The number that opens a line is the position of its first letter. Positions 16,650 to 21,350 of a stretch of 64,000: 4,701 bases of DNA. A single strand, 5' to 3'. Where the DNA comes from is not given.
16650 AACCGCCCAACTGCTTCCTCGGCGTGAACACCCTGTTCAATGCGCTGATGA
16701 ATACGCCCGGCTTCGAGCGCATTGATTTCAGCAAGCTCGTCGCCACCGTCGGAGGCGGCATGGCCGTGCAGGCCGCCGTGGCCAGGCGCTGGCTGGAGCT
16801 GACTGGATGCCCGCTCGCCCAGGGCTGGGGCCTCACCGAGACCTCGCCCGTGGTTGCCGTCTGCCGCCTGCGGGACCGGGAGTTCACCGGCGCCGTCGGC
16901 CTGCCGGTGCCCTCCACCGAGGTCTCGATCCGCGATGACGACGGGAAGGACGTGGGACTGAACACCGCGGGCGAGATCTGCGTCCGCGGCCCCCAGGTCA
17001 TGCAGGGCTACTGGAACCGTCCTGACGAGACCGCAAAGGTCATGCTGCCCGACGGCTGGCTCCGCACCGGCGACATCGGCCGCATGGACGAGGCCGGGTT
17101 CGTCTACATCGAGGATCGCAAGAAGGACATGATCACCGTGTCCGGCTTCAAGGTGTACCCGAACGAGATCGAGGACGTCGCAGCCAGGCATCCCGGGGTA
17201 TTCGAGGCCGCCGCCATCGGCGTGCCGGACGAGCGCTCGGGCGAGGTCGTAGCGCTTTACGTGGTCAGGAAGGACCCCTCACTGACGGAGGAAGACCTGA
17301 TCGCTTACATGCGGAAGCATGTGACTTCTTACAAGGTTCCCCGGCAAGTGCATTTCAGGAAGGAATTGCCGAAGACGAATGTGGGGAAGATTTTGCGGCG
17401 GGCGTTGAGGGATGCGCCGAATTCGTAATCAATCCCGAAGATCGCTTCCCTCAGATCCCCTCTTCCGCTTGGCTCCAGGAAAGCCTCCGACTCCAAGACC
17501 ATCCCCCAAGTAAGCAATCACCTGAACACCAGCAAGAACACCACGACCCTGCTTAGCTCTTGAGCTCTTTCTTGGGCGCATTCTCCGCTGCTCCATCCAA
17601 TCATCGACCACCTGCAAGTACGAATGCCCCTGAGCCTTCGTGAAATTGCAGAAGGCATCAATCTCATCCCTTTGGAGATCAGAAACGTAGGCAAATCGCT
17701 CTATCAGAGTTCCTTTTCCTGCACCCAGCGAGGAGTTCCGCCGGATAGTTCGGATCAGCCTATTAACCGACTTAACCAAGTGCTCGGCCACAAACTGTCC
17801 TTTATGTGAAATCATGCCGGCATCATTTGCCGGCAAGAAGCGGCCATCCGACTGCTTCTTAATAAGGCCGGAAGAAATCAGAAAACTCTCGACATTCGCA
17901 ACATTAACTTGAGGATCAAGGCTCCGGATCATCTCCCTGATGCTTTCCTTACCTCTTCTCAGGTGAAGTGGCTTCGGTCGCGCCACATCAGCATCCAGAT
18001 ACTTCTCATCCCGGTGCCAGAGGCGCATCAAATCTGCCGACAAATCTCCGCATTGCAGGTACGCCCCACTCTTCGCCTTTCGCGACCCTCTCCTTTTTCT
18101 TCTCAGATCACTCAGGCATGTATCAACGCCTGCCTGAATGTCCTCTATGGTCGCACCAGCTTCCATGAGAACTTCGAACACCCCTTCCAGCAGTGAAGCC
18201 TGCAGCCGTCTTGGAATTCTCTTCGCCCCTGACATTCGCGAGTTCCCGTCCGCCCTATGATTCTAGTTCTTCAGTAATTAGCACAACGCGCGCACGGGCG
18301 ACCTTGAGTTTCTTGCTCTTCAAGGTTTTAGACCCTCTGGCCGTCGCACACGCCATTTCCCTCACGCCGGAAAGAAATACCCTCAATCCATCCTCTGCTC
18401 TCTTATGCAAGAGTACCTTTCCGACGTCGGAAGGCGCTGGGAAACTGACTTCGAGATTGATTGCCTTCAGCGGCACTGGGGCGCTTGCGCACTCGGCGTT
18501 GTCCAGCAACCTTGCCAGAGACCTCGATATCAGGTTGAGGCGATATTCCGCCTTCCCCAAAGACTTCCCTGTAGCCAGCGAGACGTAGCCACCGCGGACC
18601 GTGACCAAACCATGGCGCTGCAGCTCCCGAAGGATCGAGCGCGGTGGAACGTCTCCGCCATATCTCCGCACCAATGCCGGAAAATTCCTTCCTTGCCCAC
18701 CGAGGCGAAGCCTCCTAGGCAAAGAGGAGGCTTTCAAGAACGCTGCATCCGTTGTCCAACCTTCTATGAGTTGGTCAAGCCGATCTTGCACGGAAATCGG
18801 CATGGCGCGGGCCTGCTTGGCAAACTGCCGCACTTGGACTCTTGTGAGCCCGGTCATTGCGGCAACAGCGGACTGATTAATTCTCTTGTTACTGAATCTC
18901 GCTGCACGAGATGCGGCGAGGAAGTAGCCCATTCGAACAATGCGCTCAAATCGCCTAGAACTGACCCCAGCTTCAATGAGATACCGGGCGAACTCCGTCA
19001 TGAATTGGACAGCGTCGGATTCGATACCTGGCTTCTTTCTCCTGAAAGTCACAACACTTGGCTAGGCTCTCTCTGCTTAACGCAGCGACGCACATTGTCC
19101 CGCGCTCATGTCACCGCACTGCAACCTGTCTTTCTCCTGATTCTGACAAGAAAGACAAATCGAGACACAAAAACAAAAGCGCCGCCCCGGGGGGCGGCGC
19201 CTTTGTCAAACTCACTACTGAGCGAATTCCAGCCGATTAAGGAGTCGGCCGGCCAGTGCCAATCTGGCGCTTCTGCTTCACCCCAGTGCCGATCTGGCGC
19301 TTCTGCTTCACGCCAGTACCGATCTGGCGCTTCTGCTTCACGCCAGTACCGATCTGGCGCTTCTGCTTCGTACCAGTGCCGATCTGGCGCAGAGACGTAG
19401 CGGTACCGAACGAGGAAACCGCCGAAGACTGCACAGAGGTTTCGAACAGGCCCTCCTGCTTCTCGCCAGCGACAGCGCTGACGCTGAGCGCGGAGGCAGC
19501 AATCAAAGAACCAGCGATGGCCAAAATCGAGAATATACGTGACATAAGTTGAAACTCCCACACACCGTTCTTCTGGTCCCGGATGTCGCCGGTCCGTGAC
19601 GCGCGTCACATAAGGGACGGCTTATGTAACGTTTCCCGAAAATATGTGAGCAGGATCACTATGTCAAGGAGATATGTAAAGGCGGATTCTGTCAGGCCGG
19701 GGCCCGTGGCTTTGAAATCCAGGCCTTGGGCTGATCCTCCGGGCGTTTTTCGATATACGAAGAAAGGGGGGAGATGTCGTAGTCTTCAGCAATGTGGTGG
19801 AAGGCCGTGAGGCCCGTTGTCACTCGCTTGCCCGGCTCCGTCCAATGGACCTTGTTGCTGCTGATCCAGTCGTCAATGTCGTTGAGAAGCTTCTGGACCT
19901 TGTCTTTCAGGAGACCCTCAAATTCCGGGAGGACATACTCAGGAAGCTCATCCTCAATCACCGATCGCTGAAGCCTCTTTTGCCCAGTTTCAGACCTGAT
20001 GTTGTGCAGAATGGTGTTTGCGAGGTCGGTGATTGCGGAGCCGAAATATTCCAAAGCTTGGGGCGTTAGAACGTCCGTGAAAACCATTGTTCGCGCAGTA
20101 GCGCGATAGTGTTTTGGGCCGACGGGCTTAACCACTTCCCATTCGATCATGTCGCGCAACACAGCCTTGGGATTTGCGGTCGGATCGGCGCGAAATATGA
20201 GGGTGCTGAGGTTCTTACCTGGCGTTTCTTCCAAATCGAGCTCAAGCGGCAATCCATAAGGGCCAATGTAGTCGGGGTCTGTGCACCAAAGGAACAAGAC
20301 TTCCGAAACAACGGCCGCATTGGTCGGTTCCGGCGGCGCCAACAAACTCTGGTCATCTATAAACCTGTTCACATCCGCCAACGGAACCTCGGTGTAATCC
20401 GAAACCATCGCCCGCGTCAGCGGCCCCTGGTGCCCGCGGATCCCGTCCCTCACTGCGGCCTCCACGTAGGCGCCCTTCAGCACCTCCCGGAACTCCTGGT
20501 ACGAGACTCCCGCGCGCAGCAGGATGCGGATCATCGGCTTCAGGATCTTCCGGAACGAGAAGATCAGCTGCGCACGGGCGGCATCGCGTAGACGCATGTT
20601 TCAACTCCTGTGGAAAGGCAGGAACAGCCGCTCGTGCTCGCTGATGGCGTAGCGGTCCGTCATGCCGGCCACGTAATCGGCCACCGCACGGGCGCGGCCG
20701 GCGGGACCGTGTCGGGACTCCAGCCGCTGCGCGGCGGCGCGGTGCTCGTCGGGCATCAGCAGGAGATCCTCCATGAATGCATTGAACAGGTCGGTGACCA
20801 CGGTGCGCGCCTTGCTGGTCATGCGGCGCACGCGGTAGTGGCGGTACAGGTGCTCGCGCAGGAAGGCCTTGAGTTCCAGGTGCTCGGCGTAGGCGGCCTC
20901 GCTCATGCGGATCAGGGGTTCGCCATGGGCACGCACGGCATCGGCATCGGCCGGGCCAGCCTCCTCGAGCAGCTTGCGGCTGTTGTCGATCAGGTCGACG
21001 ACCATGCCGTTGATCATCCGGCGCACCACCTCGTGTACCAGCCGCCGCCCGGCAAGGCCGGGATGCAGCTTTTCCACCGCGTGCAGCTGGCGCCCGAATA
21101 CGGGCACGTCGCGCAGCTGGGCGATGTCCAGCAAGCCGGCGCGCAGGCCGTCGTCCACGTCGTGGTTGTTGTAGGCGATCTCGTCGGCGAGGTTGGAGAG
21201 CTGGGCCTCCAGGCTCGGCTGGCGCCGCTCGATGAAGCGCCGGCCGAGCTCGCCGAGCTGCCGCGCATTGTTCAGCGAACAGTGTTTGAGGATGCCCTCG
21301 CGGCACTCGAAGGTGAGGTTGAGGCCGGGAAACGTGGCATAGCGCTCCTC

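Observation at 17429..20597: Low-G+C island between fadD and dgt: three divergent paralogues of one uncharacterised HTH/winged-helix family bracket a secreted repeat-peptide gene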

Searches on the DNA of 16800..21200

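Call 107: search_rna_families(source=window, start=16800, end=21200, threshold=evalue, max_evalue=1)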
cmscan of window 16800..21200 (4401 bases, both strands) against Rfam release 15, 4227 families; matches with E-value up to 1: 0.
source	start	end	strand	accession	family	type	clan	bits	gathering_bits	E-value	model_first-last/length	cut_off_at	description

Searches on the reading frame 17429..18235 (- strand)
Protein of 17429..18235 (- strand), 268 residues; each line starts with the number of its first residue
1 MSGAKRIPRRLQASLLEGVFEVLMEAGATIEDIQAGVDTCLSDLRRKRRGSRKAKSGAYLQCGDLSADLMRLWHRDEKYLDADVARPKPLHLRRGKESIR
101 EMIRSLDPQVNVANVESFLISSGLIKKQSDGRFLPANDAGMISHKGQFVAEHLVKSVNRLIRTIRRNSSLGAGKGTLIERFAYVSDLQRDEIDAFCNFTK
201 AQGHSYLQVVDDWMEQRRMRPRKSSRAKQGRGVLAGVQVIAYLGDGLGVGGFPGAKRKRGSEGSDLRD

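Call 3: search_protein_families(library=pfam, proteins=[window:17429-18235:-], max_evalue=1)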
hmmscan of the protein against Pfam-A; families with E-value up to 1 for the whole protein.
window:17429-18235:- (268 aa): 2 families
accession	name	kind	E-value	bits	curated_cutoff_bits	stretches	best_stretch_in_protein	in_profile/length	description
PF20112.4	DUF6502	-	0.00019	20.8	27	1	70-219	93-240/268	Family of unknown function (DUF6502)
PF05491.19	RuvB_C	-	0.044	14.2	24.7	1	108-134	37-63/72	RuvB C-terminal winged helix domain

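Call 4: search_protein_families(library=ncbifam, proteins=[window:17429-18235:-], max_evalue=1)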
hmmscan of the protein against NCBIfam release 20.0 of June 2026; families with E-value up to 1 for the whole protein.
window:17429-18235:- (268 aa): 0 families

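Call 8: search_protein_families(library=padloc, proteins=[window:17429-18235:-], max_evalue=1)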
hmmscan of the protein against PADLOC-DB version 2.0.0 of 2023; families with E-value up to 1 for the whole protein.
window:17429-18235:- (268 aa): 1 family
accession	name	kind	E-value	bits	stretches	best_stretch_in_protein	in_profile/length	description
PDLC01205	Cas8f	-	0.012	13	1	86-161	64-141/458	CAS-I-F; effector_LS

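Call 9: search_protein_families(library=phrogs, proteins=[window:17429-18235:-], max_evalue=1)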
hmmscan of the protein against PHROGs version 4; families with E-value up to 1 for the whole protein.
window:17429-18235:- (268 aa): 0 families

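Call 44: search_protein_families(library=pfam, alignment_id=A3, max_evalue=10)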
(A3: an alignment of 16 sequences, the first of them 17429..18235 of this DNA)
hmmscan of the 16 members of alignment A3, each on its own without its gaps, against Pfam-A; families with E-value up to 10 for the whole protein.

A. member 1, window:17429-18235:- (268 aa): 2 families
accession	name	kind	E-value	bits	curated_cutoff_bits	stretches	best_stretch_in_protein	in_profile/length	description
PF20112.4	DUF6502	-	0.00019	20.8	27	1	70-219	93-240/268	Family of unknown function (DUF6502)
PF05491.19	RuvB_C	-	0.044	14.2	24.7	1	108-134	37-63/72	RuvB C-terminal winged helix domain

B. families by the number of members that match (of 16 scanned): 6 families
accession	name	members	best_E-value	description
PF20112.4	DUF6502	13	6e-09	Family of unknown function (DUF6502)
PF21084.3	DUF4423_like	2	0.034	Winged Helix-turn-helix domain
PF23433.1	DUF7119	1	0.00024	Family of unknown function (DUF7119)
PF15472.11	DUF4638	1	0.023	Domain of unknown function (DUF4638)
PF05491.19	RuvB_C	1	0.044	RuvB C-terminal winged helix domain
PF02425.20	GBP_PSP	1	0.18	Paralytic/GBP/PSP peptide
